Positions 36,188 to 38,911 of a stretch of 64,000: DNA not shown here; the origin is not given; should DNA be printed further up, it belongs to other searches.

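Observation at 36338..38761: RadC-like JAB/JAMM domain fused to the N-terminus of a DinG/XPD-family Fe-S helicase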

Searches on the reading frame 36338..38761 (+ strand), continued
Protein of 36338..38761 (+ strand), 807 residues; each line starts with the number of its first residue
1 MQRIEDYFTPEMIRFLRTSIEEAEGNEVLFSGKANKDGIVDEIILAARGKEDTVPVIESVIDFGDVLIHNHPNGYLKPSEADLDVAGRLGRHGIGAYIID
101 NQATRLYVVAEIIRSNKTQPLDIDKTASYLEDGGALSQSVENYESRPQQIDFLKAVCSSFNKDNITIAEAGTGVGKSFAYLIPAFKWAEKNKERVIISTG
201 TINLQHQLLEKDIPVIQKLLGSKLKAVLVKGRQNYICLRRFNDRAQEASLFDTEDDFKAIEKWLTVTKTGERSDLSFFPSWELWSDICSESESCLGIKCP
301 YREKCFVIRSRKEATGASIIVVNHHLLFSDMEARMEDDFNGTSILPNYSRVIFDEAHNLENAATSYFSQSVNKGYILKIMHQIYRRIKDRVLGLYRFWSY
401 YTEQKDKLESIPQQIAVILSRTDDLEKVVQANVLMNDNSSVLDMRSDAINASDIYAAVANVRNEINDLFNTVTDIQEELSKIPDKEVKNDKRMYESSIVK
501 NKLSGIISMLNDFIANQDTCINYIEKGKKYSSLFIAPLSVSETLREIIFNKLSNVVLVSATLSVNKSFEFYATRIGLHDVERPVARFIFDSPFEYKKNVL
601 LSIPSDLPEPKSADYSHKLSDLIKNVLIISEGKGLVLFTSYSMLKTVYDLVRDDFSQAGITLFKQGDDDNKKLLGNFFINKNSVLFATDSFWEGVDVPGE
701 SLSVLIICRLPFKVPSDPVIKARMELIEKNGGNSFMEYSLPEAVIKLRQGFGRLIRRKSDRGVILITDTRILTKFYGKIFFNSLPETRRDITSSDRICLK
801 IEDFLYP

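Call 73: fold_search(model_id=the predicted structure, library=pdb)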
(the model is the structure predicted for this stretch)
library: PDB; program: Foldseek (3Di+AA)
matches with E <= 10: 1200; with E <= 0.001: 370
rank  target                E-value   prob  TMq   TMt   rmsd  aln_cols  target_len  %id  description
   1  6fwr_A                1.4e-41  1.00  0.64  0.73   6.1       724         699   20  Structure of DinG in complex with ssDNA (released 2018-12-19)
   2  6fws_B                4.1e-38  1.00  0.58  0.67   6.9       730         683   20  Structure of DinG in complex with ssDNA and ADPBeF (released 2018-12-19)
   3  6fws_A                4.8e-38  1.00  0.57  0.66   7.2       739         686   20  Structure of DinG in complex with ssDNA and ADPBeF (released 2018-12-19)
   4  9ii8_A                3.2e-35  1.00  0.65  0.59   5.6       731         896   22  Crystal structure of Staphylococcus aureus DinG protein in complex with ssDNA (released 2025-06-25)
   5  8zef_A                2.8e-34  1.00  0.64  0.58   5.8       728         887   22  Crystal structure of Staphylococcus aureus DinG protein in complex with ssDNA and Ca2+ (released 2025-05-21)
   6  9kqh_A                9.0e-28  1.00  0.52  0.56  11.7       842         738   14  Crystal structure of Finegoldia magna DinG in complex with ssDNA and ADPNP (released 2025-12-03)
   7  9p55                  6.8e-27  1.00  0.53  0.67   8.8       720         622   17  Structure of DNA-free long form XPD from Thermoplasma acidophilum (released 2026-01-21)
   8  8e2w                  1.4e-26  1.00  0.54  0.70   6.9       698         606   19  Structure of CRISPR-Associated DinG (released 2023-06-21)
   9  7xex_C                4.2e-26  1.00  0.51  0.66   7.5       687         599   20  Crystal strucutre of apoCasDinG (released 2023-07-26)
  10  7xf0_A                1.2e-25  1.00  0.55  0.72   6.3       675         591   19  Crystal strucutre of CasDinG in complex with ATP (released 2023-07-26)
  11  8v44                  2.5e-25  1.00  0.51  0.68   7.1       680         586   20  N-terminal truncation of CRISPR-associated DinG (released 2024-01-17)
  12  7xf0_C                3.6e-25  1.00  0.53  0.69   6.8       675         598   18  Crystal strucutre of CasDinG in complex with ATP (released 2023-07-26)
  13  8s35_M                4.4e-25  1.00  0.51  0.64   9.0       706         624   17  DNA-bound Type IV-A3 CRISPR effector in complex with DinG helicase from K. pneumoniae (state I) (released 2024-11-06)
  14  4a15_A                6.9e-25  1.00  0.51  0.67   8.4       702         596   16  Crystal structure of an XPD DNA complex (released 2012-02-01)
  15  7xex_A                7.3e-25  1.00  0.54  0.71   6.5       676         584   20  Crystal strucutre of apoCasDinG (released 2023-07-26)
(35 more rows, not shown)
